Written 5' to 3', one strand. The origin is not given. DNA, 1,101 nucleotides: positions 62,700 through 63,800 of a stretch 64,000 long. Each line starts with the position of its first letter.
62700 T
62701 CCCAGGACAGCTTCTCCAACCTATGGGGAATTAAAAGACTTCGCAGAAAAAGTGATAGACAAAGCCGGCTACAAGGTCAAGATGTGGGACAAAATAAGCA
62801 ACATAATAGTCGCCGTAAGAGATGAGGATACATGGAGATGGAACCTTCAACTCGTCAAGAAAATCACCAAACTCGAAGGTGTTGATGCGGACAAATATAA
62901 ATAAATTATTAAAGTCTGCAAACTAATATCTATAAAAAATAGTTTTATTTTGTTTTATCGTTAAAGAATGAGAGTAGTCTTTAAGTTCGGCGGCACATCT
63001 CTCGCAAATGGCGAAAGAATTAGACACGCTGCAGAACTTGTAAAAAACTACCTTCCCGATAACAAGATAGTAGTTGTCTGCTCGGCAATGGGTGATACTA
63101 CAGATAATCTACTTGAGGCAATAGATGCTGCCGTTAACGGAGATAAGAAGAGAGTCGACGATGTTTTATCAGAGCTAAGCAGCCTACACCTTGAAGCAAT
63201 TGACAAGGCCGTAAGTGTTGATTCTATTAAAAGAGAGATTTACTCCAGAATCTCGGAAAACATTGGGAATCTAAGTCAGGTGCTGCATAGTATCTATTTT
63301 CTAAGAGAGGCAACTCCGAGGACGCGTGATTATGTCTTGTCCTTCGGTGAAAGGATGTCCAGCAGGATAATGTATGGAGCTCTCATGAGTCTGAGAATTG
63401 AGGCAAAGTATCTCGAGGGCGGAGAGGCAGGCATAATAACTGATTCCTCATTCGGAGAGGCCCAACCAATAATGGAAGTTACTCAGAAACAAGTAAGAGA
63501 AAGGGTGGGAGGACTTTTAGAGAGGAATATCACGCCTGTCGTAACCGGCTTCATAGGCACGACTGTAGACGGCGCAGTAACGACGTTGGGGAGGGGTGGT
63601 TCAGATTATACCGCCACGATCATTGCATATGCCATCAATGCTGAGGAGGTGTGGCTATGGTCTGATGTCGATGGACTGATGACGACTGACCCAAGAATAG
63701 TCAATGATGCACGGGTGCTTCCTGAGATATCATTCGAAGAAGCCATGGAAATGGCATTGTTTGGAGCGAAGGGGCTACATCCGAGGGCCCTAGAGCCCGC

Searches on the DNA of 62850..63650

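Call 74: search_rna_families(source=window, start=62850, end=63650, threshold=evalue, max_evalue=1)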
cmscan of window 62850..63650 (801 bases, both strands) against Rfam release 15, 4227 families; matches with E-value up to 1: 1.
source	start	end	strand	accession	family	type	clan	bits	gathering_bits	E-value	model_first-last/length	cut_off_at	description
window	62975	63049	-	RF03673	mir-2822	Gene; miRNA;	-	22.1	84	0.23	1-67/67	no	mir-2822 microRNA precursor family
